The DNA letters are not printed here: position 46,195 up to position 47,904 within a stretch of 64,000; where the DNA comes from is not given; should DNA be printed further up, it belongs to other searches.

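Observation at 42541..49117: Five-gene low-GC defence operon (HTH, M, R, M, PHP-ATPase) nested inside the GC-rich element next to its putative origin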

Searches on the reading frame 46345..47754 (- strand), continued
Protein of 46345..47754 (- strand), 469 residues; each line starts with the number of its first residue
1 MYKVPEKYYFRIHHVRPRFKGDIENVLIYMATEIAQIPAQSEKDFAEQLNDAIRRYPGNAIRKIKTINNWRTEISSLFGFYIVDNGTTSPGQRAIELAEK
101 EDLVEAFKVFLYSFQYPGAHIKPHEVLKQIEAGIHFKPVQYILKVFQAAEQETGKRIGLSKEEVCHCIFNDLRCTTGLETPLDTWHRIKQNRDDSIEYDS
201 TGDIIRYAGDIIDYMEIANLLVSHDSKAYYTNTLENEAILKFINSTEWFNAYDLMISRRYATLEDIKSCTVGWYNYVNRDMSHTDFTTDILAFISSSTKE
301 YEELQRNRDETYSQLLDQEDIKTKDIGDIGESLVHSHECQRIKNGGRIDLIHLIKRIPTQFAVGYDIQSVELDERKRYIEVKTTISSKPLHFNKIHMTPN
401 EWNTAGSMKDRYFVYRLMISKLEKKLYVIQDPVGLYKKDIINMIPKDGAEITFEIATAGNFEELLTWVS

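Call 27: search_protein_families(library=ncbifam, proteins=[L033:11390-13987:+, L069:3967-6576:+, L093:11430-14351:+, L049:4572-6941:+, L056:3933-6152:+, L067:11460-13619:+, L032:11379-13388:+, L075:11437-13392:+, L039:11406-13208:+, L050:5906-7846:+], max_evalue=0.001)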
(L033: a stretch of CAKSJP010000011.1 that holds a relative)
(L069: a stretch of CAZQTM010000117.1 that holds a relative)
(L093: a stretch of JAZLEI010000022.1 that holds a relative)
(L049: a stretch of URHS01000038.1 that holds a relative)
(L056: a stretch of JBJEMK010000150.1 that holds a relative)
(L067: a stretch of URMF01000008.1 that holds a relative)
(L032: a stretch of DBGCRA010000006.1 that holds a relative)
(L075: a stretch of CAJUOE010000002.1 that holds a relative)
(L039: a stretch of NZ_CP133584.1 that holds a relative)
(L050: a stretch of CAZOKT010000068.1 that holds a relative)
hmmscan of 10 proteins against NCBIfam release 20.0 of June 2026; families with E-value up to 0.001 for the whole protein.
L033:11390-13987:+ (865 aa): 14 families
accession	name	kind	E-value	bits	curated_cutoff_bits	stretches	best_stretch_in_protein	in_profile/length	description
TIGR02857.1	CydD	equivalog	6e-09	35.4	435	1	613-686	454-522/529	thiol reductant ABC exporter subunit CydD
NF010068.0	PRK13548.1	equivalog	2.3e-07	30.2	261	0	613-685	133-207/261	heme ABC transporter ATP-binding protein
NF010061.0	PRK13538.1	equivalog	1.2e-06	28.2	195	0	593-680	111-192/211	cytochrome c biogenesis heme-transporting ATPase CcmA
TIGR03375.1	type_I_sec_LssB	subfamily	1.2e-06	27.2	693.1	1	613-686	599-667/696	type I secretion system permease/ATPase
TIGR00972.1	3a0107s01c2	equivalog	2.3e-05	23.9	343.2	0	599-686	124-208/248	phosphate ABC transporter ATP-binding protein PstB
TIGR01189.1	ccmA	equivalog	3.5e-05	23.5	131.6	0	105-137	28-60/198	heme ABC exporter ATP-binding protein CcmA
TIGR04520.1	ECF_ATPase_1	equivalog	4.2e-05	23.1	315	0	599-684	120-200/269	energy-coupling factor transporter ATPase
TIGR02868.1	CydC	equivalog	5.6e-05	22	329.05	0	613-681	467-530/530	thiol reductant ABC exporter subunit CydC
TIGR01166.1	cbiO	subfamily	0.00015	21.3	211.8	0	611-680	121-186/190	cobalt ABC transporter, ATP-binding protein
NF008364.0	PRK11160.1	equivalog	0.00019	20.1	630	0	614-682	473-536/575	heme ABC transporter ATP-binding protein/permease CydC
NF000171.1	ABCF_producer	exception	0.00039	19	800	0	599-693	146-232/541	TlrC/CarA/OleB/SrmB family ABC-F type ribosomal protection protein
TIGR01846.1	type_I_sec_HlyB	subfamily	0.00066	18.1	725.55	0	614-682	590-653/694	type I secretion system permease/ATPase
TIGR03411.1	urea_trans_UrtD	equivalog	0.00081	19.1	304.1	0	610-691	136-212/242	urea ABC transporter ATP-binding protein UrtD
NF010063.0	PRK13541.1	equivalog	0.00097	19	200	0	104-145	27-68/195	cytochrome c biogenesis protein CcmA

L069:3967-6576:+ (869 aa): 4 families
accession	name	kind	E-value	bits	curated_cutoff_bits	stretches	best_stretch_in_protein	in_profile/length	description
NF045780.1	TrlF_fam_ATP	equivalog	2.8e-155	519.5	350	1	19-865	4-943/944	TrlF family AAA-like ATPase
NF045781.1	Spaf1101_AAA_ATP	equivalog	4.7e-46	157.6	475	2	420-867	396-834/836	Spaf_1101 family AAA-like ATPase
NF042955.1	Ppl_antiphage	equivalog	5.4e-46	157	1000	2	21-617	5-605/882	anti-phage protein Ppl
NF003034.1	PRK03918.1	equivalog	1.8e-06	26.3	700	1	288-374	18-104/878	DNA double-strand break repair ATPase Rad50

L093:11430-14351:+ (973 aa): 12 families
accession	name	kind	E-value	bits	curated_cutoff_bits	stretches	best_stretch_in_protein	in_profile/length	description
NF045780.1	TrlF_fam_ATP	equivalog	1e-161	540.8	350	1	7-970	1-943/944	TrlF family AAA-like ATPase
NF045781.1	Spaf1101_AAA_ATP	equivalog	5.3e-32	111.2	475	2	654-970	525-832/836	Spaf_1101 family AAA-like ATPase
NF042955.1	Ppl_antiphage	equivalog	4.9e-31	107.5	1000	2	824-966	739-878/882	anti-phage protein Ppl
TIGR03608.1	L_ocin_972_ABC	subfamily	2.9e-10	40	254.85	1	845-924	129-204/206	putative bacteriocin export ABC transporter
NF007826.0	PRK10535.1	equivalog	1.8e-05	23.2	966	0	875-929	167-219/648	macrolide ABC transporter ATP-binding protein/permease MacB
TIGR01842.1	type_I_sec_PrtD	subfamily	3.2e-05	22.7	510.15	0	874-920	476-522/544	type I secretion system permease/ATPase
TIGR02868.1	CydC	equivalog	5.4e-05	22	329.05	0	850-912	471-530/530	thiol reductant ABC exporter subunit CydC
NF038007.1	ABC_ATP_DarD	equivalog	0.00021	20.9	375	0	874-926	163-213/218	darobactin export ABC transporter ATP-binding protein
NF040873.1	AztA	equivalog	0.0003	20.4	220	0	845-920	114-187/191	zinc ABC transporter ATP-binding protein AztA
TIGR01189.1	ccmA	equivalog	0.00069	19.3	131.6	0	319-427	15-120/198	heme ABC exporter ATP-binding protein CcmA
TIGR02857.1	CydD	equivalog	0.00071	18.6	435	0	849-925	457-528/529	thiol reductant ABC exporter subunit CydD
NF010061.0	PRK13538.1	equivalog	0.00092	18.7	195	0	320-407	21-105/211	cytochrome c biogenesis heme-transporting ATPase CcmA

L049:4572-6941:+ (789 aa): 6 families
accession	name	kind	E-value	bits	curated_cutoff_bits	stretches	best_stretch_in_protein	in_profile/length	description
NF045780.1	TrlF_fam_ATP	equivalog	4.4e-45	154.8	350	2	10-662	7-705/944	TrlF family AAA-like ATPase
NF045781.1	Spaf1101_AAA_ATP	equivalog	1.1e-23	83.6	475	1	38-785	96-834/836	Spaf_1101 family AAA-like ATPase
NF042955.1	Ppl_antiphage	equivalog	3e-10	38.7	1000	1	686-782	788-881/882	anti-phage protein Ppl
NF041577.1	nside_bi_sphtase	equivalog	1.2e-05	24.6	400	1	10-121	3-99/276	3',5'-nucleoside bisphosphate phosphatase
TIGR03411.1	urea_trans_UrtD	equivalog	3e-05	23.8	304.1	0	295-341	28-74/242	urea ABC transporter ATP-binding protein UrtD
NF047791.1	RNaseRnm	equivalog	0.00055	19.3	375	0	39-111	21-90/275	RNase RNM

L056:3933-6152:+ (739 aa): 4 families
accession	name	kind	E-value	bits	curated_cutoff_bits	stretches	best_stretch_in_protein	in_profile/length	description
NF041760.1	PtuA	equivalog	6.9e-17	61.5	500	2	405-491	374-455/524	retron Ec78 anti-phage system effector ATPase PtuA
NF038234.1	retron_eff_Eco8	equivalog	4.2e-11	42.2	250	1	301-526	180-388/679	retron Eco8 family effector endonuclease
NF047739.1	antiphage_MADS3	equivalog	7.8e-08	31.9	420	0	34-77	2-44/427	methylation-associated defense system AAA family ATPase MAD3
TIGR00611.2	recf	equivalog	4.7e-07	29.3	172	1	34-80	1-47/339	DNA replication/repair protein RecF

L067:11460-13619:+ (719 aa): 4 families
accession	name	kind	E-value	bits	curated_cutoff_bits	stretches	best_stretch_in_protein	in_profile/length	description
NF041760.1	PtuA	equivalog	7.9e-16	58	500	2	379-459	379-454/524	retron Ec78 anti-phage system effector ATPase PtuA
NF038234.1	retron_eff_Eco8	equivalog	9.7e-11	41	250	1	272-495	182-388/679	retron Eco8 family effector endonuclease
NF047739.1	antiphage_MADS3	equivalog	2.4e-08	33.6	420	0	378-441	338-395/427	methylation-associated defense system AAA family ATPase MAD3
TIGR00611.2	recf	equivalog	2.5e-07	30.2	172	1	3-49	1-47/339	DNA replication/repair protein RecF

L032:11379-13388:+ (669 aa): 1 family
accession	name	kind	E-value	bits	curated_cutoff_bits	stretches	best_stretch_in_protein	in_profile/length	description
NF053713.1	helicas_STM2767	equivalog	1.8e-224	747.1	550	1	7-666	3-663/665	STM2767 family DEAD/DEAH box helicase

L075:11437-13392:+ (651 aa): 1 family
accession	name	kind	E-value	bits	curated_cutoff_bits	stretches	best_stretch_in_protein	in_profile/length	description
NF041935.1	MzaE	equivalog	2.2e-17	62.8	1050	1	232-376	235-377/593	MZA anti-phage system associated AIPR family protein MzaE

L039:11406-13208:+ (600 aa): 1 family
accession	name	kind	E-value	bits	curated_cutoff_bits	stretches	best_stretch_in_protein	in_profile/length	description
TIGR04141.1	TIGR04141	subfamily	2.6e-19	69.1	35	1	102-471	58-405/516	TIGR04141 family sporadically distributed protein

L050:5906-7846:+ (646 aa): 7 families
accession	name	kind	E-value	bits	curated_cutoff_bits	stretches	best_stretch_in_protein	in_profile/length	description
NF047739.1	antiphage_MADS3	equivalog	7.9e-15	54.9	420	2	318-372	339-394/427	methylation-associated defense system AAA family ATPase MAD3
NF038234.1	retron_eff_Eco8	equivalog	9.4e-11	41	250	2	14-56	3-46/679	retron Eco8 family effector endonuclease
NF041760.1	PtuA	equivalog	7.4e-08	31.7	500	2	200-384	270-445/524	retron Ec78 anti-phage system effector ATPase PtuA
TIGR00611.2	recf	equivalog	1.2e-06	28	172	1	15-60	2-48/339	DNA replication/repair protein RecF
NF003034.1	PRK03918.1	equivalog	4.9e-05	21.5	700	1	14-69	3-59/878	DNA double-strand break repair ATPase Rad50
NF045487.1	ASRP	equivalog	0.00014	20.6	300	0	179-246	364-428/593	archaea-specific SMC-related protein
NF002572.0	PRK02224.1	equivalog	0.00065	18.1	1087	0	14-65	3-55/888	DNA double-strand break repair ATPase Rad50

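Call 31: search_protein_families(library=pfam, proteins=[L049:4078-4512:+, L027:11379-12515:+, L030:4243-5841:+, L037:3973-4743:+, L045:6612-7535:+, L046:4400-5437:+, L048:11396-12823:+, L051:4078-4710:+, L060:11448-12029:+, L061:11485-12246:+], max_evalue=0.001)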
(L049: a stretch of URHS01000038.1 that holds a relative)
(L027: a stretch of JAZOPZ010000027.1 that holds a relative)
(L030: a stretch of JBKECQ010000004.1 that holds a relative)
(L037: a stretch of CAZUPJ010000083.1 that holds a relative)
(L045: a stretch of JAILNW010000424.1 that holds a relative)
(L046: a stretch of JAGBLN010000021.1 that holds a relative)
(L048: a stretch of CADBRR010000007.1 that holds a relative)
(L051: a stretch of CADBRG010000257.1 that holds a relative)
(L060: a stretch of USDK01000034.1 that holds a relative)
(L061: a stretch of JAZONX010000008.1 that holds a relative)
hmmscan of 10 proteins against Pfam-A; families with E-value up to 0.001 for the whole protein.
L049:4078-4512:+ (144 aa): 3 families
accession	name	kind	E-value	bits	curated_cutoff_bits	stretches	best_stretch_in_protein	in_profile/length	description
PF03852.21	Vsr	-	6.8e-32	109.6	27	1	1-73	1-73/74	DNA mismatch endonuclease Vsr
PF18741.7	MTES_1575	-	2.1e-05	24.9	38.2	0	93-136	53-96/96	REase_MTES_1575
PF04480.18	DUF559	-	0.00031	21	20.6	0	96-133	68-105/109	Protein of unknown function (DUF559)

L027:11379-12515:+ (378 aa): 1 family
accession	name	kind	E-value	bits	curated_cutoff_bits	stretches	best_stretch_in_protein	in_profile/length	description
PF03235.19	GmrSD_N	-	1.3e-28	100.9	33.2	1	43-195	2-198/199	GmrSD restriction endonuclease, N-terminal domain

L030:4243-5841:+ (532 aa): 1 family
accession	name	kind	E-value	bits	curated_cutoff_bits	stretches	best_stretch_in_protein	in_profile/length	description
PF19614.4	DUF6119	-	1.3e-139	466.7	27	1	8-529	1-524/524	Family of unknown function (DUF6119)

L037:3973-4743:+ (256 aa): 1 family
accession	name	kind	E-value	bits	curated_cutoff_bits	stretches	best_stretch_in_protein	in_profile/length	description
PF13391.12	HNH_2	-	4.5e-14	52.5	21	1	148-200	1-65/66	HNH endonuclease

L045:6612-7535:+ (307 aa): 1 family
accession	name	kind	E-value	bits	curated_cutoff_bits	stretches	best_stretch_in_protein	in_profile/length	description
PF02811.25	PHP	-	6.6e-06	27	26.4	1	23-113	1-81/164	PHP domain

L046:4400-5437:+ (345 aa): 1 family
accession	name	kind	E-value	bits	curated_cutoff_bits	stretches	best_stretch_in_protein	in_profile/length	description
PF05014.21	Nuc_deoxyrib_tr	-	0.00034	21.2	28.8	1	260-313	47-102/117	Nucleoside 2-deoxyribosyltransferase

L048:11396-12823:+ (475 aa): 0 families

L051:4078-4710:+ (210 aa): 0 families

L060:11448-12029:+ (193 aa): 1 family
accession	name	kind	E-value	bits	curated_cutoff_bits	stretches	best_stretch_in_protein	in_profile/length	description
PF02586.19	SRAP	-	3.2e-36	125.3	27.1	1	1-166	1-182/214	SOS response associated peptidase (SRAP)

L061:11485-12246:+ (253 aa): 2 families
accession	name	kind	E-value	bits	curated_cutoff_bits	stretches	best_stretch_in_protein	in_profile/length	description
PF13391.12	HNH_2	-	2.9e-13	49.9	21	1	145-196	1-65/66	HNH endonuclease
PF13102.12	Phage_int_SAM_5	-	0.00054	20.7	22.3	0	6-49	50-92/98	Phage integrase SAM-like domain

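Call 32: search_protein_families(library=pfam, proteins=[L082:11603-13996:+, L085:11537-12943:+, L092:11528-12712:+, L094:11578-13023:+, L097:11510-13342:+, L026:11417-12112:+, L034:4153-4671:+, L029:11643-12164:+, L095:11511-11936:+, L042:4320-4712:+], max_evalue=0.001)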
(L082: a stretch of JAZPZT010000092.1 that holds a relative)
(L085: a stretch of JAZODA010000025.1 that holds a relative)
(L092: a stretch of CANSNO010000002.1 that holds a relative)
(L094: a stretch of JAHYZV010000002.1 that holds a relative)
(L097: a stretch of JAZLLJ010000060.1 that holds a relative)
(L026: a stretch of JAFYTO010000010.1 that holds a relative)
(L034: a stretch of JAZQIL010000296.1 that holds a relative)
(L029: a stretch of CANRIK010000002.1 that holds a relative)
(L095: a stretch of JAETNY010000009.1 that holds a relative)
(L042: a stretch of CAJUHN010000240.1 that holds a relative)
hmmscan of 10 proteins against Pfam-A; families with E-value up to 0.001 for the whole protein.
L082:11603-13996:+ (797 aa): 3 families
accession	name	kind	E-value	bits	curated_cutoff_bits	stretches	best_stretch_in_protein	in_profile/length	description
PF04231.19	Endonuclease_1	-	6.2e-18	65.8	25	1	130-293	38-235/235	Endonuclease I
PF00404.24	Dockerin_1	-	1.2e-13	51.4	22.9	1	743-796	2-57/57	Dockerin type I domain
PF09479.16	Flg_new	-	0.00062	20.3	27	0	391-460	3-64/65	Listeria-Bacteroides repeat domain (List_Bact_rpt)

L085:11537-12943:+ (468 aa): 10 families
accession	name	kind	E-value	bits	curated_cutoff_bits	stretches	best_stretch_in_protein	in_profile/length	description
PF13521.12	AAA_28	-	7e-29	101.6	27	1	112-292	1-163/164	AAA domain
PF01381.28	HTH_3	-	5.2e-15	55.7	23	1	45-98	2-55/55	Helix-turn-helix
PF12844.13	HTH_19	-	2e-08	34.4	30.2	1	41-103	1-63/64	Helix-turn-helix domain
PF13560.12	HTH_31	-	2.5e-08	34.6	27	1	41-98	3-61/64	Helix-turn-helix domain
PF15731.11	MqsA_antitoxin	-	9.2e-08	32.7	30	1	38-91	68-121/131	Antitoxin component of bacterial toxin-antitoxin system, MqsA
PF01928.26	CYTH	-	6.7e-06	26.5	23.2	1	311-438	2-150/179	CYTH domain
PF25199.1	nSTAND_NTPase5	-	1.8e-05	25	34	0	99-151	33-83/145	Novel STAND NTPase 5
PF13443.12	HTH_26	-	0.00019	22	22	1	52-103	10-62/63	Cro/C1-type HTH DNA-binding domain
PF08433.16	KTI12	-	0.00053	20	22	0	113-196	4-75/271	Chromatin associated protein KTI12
PF10236.15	DAP3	-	0.00093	18.9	23.1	0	100-147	13-60/311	Mitochondrial ribosomal death-associated protein 3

L092:11528-12712:+ (394 aa): 2 families
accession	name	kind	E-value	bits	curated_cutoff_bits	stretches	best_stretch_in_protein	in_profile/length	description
PF01546.33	Peptidase_M20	-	8.8e-46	156.8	24.6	1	72-387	1-205/206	Peptidase family M20/M25/M40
PF07687.19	M20_dimer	-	4.5e-12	46.3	21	1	185-279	7-100/107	Peptidase dimerisation domain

L094:11578-13023:+ (481 aa): 1 family
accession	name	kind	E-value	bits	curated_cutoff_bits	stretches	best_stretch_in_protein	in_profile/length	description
PF18739.6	HEPN_Apea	-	0.00051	20.9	24.4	0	367-470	36-134/136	Apea-like HEPN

L097:11510-13342:+ (610 aa): 0 families

L026:11417-12112:+ (231 aa): 2 families
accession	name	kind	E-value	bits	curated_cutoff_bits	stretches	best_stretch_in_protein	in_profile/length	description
PF01844.29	HNH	-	2.1e-10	41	21.4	1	19-59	1-43/47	HNH endonuclease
PF13391.12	HNH_2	-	0.00059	20.1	21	0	19-58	1-56/66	HNH endonuclease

L034:4153-4671:+ (172 aa): 3 families
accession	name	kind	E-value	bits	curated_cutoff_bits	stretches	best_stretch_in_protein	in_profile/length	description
PF00583.31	Acetyltransf_1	-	1.3e-07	32.3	20.7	1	60-141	31-116/116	Acetyltransferase (GNAT) family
PF13508.13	Acetyltransf_7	-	1.6e-05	25.6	27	1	68-142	9-83/84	Acetyltransferase (GNAT) domain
PF13673.13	Acetyltransf_10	-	3.2e-05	24.4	23.6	1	47-113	14-79/128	Acetyltransferase (GNAT) domain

L029:11643-12164:+ (173 aa): 0 families

L095:11511-11936:+ (141 aa): 4 families
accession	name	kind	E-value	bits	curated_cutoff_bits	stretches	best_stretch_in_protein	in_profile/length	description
PF12802.13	MarR_2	-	2e-09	37.9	27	1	30-89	2-60/61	MarR family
PF01047.28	MarR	-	2.6e-09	37.3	24.6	1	32-90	2-58/59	MarR family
PF13463.12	HTH_27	-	4.4e-05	24.1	22.2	1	38-99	6-68/68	Winged helix DNA-binding domain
PF22381.2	Staph_reg_Sar_Rot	-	0.00029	21.3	27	1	26-99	7-78/85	Transcriptional regulator SarA/Rot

L042:4320-4712:+ (130 aa): 3 families
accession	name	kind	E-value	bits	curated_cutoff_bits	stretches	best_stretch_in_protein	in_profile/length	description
PF13518.12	HTH_28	-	7.6e-12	45.5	25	1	22-60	1-39/52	Helix-turn-helix domain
PF01527.26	HTH_Tnp_1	-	7.2e-08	33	24.1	1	14-60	2-49/75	Transposase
PF13542.12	HTH_Tnp_ISL3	-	0.00037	20.4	27.4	0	15-57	9-50/51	Helix-turn-helix domain of transposase family ISL3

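Call 51: search_solved_structures(query=window:46345-47754:-, max_evalue=0.001, show_alignments=1)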
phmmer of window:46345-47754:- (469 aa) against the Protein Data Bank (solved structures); distinct sequences matched with E-value up to 0.001: 2.
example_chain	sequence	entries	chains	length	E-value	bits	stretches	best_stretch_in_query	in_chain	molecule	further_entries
2vla_A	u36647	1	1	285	5.3e-19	71.8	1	6-283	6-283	RESTRICTION ENDONUCLEASE R.BPUJI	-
5hlt_A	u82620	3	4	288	5.4e-19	71.8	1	6-283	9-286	Restriction endonuclease R.BpuJI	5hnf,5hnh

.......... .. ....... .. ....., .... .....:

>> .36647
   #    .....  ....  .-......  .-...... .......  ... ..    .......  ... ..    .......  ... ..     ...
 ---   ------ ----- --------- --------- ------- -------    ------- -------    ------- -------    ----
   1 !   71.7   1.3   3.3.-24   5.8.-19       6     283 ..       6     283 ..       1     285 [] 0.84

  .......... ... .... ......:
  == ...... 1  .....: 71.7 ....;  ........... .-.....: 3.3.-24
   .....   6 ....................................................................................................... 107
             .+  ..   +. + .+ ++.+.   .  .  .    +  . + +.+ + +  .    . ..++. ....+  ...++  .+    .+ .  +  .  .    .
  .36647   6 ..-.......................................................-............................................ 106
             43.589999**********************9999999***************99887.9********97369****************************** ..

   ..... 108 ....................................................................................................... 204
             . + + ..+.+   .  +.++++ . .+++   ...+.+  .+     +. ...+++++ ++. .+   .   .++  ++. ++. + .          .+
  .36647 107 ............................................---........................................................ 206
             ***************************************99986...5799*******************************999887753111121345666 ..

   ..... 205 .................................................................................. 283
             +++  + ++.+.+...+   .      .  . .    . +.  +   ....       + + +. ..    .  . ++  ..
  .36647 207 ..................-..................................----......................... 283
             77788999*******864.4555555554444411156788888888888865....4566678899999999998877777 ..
